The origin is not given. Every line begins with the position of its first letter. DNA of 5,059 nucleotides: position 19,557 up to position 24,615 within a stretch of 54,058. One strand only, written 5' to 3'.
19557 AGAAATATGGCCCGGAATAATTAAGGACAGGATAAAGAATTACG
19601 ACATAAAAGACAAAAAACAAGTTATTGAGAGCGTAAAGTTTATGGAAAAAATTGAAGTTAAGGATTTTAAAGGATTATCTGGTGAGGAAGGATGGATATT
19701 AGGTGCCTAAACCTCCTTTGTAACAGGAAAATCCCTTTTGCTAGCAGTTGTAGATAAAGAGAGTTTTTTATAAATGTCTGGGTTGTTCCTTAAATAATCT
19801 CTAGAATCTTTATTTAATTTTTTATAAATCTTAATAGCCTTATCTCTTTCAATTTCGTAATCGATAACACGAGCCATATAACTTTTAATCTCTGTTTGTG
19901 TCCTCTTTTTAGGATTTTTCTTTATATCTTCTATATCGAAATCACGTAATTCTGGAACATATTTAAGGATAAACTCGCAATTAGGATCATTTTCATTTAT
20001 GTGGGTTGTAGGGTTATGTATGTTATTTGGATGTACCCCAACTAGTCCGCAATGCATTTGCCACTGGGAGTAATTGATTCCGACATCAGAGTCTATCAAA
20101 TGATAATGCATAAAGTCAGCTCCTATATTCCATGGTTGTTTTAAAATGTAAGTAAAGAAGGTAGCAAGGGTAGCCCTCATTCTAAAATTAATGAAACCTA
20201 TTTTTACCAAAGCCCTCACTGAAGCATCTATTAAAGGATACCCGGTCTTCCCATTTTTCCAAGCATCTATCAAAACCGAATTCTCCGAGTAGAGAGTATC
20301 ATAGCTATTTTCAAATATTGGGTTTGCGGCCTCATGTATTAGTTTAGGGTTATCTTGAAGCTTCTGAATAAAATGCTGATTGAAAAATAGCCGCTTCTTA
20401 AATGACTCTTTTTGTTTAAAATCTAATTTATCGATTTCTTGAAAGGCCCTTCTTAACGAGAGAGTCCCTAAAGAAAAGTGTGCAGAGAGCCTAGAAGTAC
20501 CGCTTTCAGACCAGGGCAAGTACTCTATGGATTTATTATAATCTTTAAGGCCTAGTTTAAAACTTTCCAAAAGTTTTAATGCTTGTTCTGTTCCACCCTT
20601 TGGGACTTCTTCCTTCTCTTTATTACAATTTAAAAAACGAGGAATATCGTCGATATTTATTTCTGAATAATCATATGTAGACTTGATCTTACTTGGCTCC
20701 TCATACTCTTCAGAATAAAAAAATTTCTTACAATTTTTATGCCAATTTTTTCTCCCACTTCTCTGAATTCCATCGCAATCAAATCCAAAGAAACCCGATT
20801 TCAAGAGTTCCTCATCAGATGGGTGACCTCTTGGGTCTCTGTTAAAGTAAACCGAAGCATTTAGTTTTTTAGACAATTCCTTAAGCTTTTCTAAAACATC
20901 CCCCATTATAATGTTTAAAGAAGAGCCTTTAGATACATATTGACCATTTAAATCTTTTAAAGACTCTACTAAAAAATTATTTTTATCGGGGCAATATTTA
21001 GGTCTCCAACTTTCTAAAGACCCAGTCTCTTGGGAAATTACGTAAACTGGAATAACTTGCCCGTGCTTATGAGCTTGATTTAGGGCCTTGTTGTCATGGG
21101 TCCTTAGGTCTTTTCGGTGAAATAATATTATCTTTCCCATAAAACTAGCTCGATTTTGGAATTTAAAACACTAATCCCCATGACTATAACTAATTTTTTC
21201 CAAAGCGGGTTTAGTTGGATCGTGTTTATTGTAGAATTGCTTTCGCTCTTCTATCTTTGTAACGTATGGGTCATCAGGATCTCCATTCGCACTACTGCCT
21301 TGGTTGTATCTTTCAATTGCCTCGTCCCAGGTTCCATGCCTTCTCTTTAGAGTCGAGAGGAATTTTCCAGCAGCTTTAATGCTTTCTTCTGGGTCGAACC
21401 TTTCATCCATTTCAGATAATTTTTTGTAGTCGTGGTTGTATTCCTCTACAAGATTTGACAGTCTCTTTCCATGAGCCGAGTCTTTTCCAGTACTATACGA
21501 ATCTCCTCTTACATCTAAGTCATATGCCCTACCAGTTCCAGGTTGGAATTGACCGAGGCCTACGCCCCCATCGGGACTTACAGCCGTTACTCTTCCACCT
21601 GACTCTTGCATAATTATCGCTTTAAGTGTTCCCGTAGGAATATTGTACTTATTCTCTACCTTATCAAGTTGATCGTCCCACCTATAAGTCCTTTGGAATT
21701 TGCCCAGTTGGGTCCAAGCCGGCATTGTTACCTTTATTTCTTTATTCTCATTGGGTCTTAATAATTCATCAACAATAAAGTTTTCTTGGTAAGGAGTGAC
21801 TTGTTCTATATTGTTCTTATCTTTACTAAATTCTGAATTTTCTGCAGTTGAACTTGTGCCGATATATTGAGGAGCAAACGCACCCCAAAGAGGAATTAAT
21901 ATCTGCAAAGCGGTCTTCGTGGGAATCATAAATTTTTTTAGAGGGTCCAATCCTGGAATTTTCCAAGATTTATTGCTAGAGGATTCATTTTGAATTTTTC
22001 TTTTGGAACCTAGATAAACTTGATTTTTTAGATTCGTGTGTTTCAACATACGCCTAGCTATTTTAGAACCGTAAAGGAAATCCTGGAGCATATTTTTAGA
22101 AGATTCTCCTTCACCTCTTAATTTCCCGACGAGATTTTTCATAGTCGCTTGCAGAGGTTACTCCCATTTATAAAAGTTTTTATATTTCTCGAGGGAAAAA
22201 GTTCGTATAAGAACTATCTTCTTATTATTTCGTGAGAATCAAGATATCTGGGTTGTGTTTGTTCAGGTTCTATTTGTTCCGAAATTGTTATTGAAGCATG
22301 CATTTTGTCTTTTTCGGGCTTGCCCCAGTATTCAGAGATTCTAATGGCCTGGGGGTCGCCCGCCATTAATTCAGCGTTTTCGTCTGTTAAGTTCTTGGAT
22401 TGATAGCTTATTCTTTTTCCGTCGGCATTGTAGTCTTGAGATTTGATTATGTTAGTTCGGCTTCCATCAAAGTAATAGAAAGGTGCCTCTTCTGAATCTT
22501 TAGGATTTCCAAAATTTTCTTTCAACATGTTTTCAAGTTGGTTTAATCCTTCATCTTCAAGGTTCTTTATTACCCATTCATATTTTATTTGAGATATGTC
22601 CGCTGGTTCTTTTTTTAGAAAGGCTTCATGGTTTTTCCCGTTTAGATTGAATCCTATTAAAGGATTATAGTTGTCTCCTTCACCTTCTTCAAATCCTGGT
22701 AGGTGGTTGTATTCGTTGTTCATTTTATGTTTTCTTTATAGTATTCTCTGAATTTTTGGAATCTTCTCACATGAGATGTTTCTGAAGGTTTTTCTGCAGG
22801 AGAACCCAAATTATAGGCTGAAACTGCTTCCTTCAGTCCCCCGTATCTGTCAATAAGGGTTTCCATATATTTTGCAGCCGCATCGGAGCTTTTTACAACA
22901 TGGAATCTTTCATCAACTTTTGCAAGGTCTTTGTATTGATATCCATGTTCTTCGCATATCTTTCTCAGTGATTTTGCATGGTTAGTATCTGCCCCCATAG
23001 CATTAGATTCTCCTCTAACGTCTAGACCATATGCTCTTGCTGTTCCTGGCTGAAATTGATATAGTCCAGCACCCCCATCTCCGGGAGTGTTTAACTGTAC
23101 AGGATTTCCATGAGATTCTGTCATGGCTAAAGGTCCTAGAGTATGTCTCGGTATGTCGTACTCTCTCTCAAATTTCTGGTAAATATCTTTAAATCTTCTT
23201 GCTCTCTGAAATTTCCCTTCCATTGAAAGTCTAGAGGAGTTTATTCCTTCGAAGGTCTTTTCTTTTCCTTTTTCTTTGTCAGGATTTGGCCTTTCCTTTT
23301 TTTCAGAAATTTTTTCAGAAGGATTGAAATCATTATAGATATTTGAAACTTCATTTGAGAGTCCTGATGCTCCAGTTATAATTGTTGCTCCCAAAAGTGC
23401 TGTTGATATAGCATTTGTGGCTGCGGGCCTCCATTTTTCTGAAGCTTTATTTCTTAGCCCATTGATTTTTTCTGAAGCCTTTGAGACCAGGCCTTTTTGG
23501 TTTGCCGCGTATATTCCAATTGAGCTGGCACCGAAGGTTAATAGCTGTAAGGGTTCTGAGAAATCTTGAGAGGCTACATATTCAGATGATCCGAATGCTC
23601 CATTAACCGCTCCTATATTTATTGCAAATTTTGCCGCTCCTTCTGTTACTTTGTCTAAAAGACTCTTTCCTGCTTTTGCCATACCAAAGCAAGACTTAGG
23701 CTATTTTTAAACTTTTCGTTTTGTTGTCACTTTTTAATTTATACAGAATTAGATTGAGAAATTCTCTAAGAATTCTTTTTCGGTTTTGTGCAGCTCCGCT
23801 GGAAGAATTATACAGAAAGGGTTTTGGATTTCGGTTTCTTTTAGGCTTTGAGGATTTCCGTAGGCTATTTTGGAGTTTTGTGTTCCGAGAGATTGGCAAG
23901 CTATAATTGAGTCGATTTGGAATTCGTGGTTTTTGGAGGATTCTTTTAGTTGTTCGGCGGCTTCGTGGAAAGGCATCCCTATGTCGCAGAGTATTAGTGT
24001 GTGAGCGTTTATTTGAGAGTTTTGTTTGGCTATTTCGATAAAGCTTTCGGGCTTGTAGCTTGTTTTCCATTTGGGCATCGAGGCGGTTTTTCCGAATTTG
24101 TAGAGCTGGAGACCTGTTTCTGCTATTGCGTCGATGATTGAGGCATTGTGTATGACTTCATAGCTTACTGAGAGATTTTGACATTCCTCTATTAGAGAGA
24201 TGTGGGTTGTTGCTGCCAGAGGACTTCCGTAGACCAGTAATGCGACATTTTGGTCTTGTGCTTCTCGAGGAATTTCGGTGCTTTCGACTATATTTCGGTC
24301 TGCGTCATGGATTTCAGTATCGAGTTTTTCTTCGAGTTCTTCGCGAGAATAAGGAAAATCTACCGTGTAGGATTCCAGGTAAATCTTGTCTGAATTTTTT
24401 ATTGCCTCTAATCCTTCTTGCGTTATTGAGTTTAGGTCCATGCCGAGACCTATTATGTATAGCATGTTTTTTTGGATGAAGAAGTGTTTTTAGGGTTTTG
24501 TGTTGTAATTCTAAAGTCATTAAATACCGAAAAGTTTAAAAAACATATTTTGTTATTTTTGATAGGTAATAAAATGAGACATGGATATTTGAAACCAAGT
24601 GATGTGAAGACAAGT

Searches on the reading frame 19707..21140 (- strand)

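Call 19: search_protein_families(library=pfam, proteins=[window:19707-21140:-], max_evalue=0.001)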
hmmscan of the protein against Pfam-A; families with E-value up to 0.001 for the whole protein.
window:19707-21140:- (477 aa): 2 families
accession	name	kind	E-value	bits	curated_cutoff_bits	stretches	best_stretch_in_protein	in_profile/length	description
PF03441.19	FAD_binding_7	-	5e-45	153.8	27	1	248-440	2-202/203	FAD binding domain of DNA photolyase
PF00875.24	DNA_photolyase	-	1.4e-18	67.8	26.6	1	5-104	2-99/164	DNA photolyase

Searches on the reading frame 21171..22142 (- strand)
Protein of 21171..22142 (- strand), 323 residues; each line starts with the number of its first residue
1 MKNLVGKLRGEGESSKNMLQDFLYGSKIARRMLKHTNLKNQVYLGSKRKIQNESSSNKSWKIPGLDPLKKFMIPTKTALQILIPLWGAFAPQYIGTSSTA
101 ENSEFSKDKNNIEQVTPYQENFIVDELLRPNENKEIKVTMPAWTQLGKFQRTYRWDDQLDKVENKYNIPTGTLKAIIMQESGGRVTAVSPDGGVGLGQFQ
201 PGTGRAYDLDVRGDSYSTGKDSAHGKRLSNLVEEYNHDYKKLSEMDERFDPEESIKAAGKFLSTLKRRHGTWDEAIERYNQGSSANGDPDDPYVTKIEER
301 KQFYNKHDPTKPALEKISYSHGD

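Call 19: search_protein_families(library=pfam, proteins=[window:21171-22142:-], max_evalue=0.001)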
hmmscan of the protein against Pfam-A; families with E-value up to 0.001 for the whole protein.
window:21171-22142:- (323 aa): 1 family
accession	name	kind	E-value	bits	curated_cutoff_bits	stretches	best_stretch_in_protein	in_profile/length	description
PF01464.25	SLT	-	4.7e-16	58.8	21.3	1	161-287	5-102/117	Transglycosylase SLT domain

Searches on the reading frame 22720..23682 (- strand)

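Call 19: search_protein_families(library=pfam, proteins=[window:22720-23682:-], max_evalue=0.001)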
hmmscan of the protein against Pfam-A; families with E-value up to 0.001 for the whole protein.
window:22720-23682:- (320 aa): 1 family
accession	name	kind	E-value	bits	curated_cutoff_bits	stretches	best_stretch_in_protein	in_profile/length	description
PF01464.25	SLT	-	3.6e-13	49.5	21.3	1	169-295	4-99/117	Transglycosylase SLT domain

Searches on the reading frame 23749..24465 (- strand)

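Call 19: search_protein_families(library=pfam, proteins=[window:23749-24465:-], max_evalue=0.001)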
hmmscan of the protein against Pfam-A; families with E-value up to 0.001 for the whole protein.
window:23749-24465:- (238 aa): 1 family
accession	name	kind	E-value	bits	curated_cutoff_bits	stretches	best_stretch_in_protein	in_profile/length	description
PF00590.25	TP_methylase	-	2.5e-18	67.2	27.8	1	1-202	1-205/212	Tetrapyrrole (Corrin/Porphyrin) Methylases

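Call 92: search_protein_families(library=ncbifam, proteins=[window:23749-24465:-], max_evalue=0.00001)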
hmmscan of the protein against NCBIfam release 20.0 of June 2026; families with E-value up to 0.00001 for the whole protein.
window:23749-24465:- (238 aa): 1 family
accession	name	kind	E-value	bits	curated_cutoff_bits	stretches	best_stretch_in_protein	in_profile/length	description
TIGR00522.1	dph5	equivalog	1.6e-48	165.4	114.3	1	1-236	1-254/258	diphthine synthase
